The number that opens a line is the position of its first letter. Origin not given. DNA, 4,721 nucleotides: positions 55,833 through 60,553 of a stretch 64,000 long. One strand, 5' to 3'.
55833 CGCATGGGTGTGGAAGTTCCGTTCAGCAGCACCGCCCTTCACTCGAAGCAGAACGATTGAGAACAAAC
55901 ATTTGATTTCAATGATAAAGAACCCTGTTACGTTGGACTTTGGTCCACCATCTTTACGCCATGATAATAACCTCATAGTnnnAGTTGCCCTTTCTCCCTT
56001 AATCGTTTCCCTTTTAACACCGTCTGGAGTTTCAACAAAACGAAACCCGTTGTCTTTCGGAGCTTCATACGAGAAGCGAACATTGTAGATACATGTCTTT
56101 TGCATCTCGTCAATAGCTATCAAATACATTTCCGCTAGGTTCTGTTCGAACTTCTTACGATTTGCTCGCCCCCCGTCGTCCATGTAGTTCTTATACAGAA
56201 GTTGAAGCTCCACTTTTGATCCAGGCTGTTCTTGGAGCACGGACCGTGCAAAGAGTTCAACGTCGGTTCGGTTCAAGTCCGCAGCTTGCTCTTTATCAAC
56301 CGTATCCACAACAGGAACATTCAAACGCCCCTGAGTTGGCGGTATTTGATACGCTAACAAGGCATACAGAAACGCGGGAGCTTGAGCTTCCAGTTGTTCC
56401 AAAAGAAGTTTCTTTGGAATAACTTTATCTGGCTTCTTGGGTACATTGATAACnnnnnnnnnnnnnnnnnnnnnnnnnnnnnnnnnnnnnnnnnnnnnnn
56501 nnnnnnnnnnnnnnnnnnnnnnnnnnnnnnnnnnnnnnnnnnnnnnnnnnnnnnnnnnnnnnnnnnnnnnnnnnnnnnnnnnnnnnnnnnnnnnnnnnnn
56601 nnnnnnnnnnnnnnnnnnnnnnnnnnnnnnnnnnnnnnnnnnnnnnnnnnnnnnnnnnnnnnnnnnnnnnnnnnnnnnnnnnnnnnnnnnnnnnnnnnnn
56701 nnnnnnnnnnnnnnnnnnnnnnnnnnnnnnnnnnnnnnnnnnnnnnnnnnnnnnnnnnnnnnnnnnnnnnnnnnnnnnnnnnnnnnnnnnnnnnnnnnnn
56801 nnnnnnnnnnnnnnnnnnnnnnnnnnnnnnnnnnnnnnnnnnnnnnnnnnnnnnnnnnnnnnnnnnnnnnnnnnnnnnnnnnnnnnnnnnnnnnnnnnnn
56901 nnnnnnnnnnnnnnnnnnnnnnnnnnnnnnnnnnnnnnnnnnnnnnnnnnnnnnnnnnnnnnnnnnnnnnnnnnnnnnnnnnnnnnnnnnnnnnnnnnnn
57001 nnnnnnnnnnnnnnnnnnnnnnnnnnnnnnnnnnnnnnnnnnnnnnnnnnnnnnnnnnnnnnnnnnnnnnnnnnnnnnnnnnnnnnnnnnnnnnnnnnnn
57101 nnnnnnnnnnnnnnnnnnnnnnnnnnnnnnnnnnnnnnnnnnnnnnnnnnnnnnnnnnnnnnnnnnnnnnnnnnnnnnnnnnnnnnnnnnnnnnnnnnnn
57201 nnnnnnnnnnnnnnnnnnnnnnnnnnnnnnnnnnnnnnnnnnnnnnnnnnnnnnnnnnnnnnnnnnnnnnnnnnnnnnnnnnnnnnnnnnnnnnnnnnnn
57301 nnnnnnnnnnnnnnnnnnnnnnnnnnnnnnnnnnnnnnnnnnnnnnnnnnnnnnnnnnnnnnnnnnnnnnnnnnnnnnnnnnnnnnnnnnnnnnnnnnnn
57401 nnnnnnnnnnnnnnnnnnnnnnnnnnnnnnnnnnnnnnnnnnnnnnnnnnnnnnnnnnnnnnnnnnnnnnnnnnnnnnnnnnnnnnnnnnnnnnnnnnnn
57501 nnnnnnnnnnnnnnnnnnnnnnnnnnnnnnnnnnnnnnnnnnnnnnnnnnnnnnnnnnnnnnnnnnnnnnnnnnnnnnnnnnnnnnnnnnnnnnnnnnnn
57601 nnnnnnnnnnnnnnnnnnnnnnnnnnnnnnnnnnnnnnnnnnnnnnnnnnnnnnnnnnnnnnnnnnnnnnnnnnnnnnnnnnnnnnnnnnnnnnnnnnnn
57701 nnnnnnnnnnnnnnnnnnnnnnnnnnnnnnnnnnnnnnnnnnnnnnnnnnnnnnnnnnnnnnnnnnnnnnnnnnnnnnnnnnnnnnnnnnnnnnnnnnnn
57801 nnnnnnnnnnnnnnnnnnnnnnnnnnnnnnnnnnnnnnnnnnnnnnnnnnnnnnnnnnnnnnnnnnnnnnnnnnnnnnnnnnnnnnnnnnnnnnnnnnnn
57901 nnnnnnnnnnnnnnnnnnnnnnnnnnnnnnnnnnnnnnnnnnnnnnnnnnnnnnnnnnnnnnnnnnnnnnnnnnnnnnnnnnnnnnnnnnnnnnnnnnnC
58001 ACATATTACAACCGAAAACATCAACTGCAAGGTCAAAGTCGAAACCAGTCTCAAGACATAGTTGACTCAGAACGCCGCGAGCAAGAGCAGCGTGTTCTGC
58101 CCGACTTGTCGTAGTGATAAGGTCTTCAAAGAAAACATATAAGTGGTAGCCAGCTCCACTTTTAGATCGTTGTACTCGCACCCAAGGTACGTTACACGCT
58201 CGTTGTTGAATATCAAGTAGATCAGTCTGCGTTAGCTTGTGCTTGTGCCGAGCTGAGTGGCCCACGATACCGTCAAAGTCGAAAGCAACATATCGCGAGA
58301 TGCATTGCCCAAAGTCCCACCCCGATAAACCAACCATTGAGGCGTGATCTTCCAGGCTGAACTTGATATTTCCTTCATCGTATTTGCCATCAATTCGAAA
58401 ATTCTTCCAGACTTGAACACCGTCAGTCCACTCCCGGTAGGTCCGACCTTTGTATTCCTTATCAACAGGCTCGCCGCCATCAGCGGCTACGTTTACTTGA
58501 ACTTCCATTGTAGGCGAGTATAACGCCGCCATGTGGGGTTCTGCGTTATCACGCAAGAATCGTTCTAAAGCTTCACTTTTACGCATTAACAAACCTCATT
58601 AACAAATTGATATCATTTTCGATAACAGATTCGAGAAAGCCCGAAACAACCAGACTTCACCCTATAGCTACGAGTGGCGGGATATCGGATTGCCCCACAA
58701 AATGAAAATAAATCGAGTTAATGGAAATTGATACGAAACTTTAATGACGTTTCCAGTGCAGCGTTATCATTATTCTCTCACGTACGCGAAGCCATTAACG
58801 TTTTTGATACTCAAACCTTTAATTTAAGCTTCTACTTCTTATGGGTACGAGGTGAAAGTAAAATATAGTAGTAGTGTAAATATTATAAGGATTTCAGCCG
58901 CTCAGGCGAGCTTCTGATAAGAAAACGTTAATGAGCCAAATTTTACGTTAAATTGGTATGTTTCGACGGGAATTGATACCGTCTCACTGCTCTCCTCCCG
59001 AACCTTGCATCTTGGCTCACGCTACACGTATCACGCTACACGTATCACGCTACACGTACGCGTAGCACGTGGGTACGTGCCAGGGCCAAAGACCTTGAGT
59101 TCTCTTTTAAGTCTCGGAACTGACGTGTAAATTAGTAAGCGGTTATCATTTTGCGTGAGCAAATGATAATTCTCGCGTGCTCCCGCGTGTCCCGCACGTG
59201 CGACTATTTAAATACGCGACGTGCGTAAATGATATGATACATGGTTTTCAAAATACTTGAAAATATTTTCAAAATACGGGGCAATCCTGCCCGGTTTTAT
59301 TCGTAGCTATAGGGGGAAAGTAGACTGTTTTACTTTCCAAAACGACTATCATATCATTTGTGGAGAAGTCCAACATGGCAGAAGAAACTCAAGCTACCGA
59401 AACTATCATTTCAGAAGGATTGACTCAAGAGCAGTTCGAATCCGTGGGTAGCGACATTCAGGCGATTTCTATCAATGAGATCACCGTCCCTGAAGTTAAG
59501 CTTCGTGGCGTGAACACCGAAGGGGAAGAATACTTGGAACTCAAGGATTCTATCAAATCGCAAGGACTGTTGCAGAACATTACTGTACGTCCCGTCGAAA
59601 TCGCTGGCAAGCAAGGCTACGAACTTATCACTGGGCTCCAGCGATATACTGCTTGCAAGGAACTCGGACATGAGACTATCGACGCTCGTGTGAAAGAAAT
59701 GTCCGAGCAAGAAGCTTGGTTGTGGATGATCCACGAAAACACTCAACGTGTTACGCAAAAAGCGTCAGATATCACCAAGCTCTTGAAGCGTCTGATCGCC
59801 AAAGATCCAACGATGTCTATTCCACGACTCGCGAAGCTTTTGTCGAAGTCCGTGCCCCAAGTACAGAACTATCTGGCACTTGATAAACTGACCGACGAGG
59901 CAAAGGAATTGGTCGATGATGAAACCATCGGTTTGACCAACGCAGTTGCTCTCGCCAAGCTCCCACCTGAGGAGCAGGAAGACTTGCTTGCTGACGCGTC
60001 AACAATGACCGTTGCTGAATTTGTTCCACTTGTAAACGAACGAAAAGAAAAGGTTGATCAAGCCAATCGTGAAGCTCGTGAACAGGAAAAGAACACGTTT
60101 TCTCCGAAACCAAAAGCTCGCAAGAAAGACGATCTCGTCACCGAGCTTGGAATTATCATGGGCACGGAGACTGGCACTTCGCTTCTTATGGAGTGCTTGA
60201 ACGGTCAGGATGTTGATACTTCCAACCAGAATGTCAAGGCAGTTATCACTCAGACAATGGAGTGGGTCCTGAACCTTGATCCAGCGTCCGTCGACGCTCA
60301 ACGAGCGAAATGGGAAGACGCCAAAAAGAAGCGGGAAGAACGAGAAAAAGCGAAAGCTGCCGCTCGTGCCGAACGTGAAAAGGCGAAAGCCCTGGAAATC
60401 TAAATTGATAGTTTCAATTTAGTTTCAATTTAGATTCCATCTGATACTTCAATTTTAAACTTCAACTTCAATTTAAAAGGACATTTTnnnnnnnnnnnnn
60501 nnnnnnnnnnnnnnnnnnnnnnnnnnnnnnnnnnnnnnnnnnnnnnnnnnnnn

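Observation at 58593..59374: Origin-like divergent intergenic region with iterons and nested palindromes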

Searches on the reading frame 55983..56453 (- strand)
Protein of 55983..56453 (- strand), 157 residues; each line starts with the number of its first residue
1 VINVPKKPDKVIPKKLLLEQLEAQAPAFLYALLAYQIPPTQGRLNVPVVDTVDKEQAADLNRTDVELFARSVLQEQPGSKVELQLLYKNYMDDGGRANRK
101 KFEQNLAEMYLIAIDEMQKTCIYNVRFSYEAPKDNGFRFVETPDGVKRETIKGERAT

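Call 70: search_protein_families(library=pfam, proteins=[window:55983-56453:-], max_evalue=5)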
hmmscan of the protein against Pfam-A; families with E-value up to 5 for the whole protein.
seq(157 aa): 1 family
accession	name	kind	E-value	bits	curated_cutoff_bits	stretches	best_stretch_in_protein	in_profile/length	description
PF05592.18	Bac_rhamnosid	-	0.2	12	22.2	1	74-142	25-84/102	Bacterial alpha-L-rhamnosidase concanavalin-like domain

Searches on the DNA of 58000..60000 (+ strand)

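Call 9: search_dna_similar(query=window:58000-60000:+, collection=phages, mode=distant)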
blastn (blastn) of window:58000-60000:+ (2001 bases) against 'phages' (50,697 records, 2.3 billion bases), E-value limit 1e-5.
No match.

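Call 18: search_rna_families(source=window, start=58300, end=59700, threshold=evalue, max_evalue=1)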
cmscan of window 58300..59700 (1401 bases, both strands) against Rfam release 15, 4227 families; matches with E-value up to 1: 0.
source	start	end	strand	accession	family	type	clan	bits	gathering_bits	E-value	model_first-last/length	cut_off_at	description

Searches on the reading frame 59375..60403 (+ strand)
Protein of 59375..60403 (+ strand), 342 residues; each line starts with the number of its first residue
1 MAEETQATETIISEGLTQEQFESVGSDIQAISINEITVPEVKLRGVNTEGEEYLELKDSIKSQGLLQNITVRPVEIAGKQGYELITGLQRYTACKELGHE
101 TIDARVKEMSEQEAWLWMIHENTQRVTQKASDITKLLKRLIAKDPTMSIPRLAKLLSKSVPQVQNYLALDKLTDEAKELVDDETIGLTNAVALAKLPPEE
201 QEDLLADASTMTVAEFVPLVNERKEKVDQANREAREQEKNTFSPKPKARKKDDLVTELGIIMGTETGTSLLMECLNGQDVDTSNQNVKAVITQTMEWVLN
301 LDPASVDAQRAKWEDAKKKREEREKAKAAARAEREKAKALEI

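Call 14: search_protein_families(library=pfam, proteins=[window:59375-60403:+], max_evalue=0.01)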
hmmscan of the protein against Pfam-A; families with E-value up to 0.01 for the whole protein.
window:59375-60403:+ (342 aa): 2 families
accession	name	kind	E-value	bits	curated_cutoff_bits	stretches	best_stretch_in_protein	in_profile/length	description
PF02195.25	ParB_N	-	3.2e-14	53.2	26.3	1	28-124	3-95/95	ParB N-terminal domain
PF17762.8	HTH_ParB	-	7.5e-08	32.9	22.6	1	145-208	19-83/102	ParB HTH domain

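Call 15: search_protein_families(library=phrogs, proteins=[window:59375-60403:+], max_evalue=0.001)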
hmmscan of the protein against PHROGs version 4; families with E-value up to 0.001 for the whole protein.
window:59375-60403:+ (342 aa): 15 families
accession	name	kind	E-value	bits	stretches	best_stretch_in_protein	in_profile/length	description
phrog_4715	-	DNA, RNA and nucleotide metabolism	2.4e-34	119.7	1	25-326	144-492/630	ParB-like partition protein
phrog_3264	-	DNA, RNA and nucleotide metabolism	1.9e-23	84.6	1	15-251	36-239/337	ParB-like partition protein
phrog_1033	-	DNA, RNA and nucleotide metabolism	9.8e-15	56.1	1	26-339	31-304/334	ParB-like partition protein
phrog_6218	-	DNA, RNA and nucleotide metabolism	2.2e-13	51.2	1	49-321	23-279/506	ParB-like partition protein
phrog_3951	-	unknown function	1.5e-11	45.4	1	25-125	15-120/301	-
phrog_18726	-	unknown function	1.5e-09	38.1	1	99-230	105-235/572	-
phrog_12047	-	DNA, RNA and nucleotide metabolism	7.5e-07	30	1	55-125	23-87/301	ParB-like partition nuclease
phrog_8947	-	unknown function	1.4e-05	25.9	1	48-135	34-115/219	-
phrog_16545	-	DNA, RNA and nucleotide metabolism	5.7e-05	24.4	1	29-172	2-137/154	ParB-like partition protein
phrog_21315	-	unknown function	0.0001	22.4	1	48-237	27-208/415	-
phrog_498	-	other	0.00011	21.8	1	22-123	29-124/633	DNA methyltransferase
phrog_8071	-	DNA, RNA and nucleotide metabolism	0.00013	22.3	1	31-145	5-114/389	ParB-like partition protein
phrog_15982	-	unknown function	0.00016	21.8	0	52-140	48-141/453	-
phrog_620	-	DNA, RNA and nucleotide metabolism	0.00025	22.2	1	50-141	29-112/217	ParB-like partition protein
phrog_27360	-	unknown function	0.0004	20.8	0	52-103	30-80/312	-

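Call 55: search_protein_families(library=ncbifam, proteins=[window:59375-60403:+], max_evalue=0.01)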
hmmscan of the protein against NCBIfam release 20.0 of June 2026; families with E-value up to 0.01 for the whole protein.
window:59375-60403:+ (342 aa): 3 families
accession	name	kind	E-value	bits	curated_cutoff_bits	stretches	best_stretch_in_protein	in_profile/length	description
TIGR04285.1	nucleoid_noc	exception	1.4e-22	80.3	315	1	28-238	2-208/255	nucleoid occlusion protein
TIGR00180.1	parB_part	domain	2.3e-21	76.4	58.45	1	29-180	6-154/186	ParB/RepB/Spo0J family partition protein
TIGR03734.1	PRTRC_parB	hypoth_equivalog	7e-19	67.8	278.6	1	52-229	16-195/555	PRTRC system ParB family protein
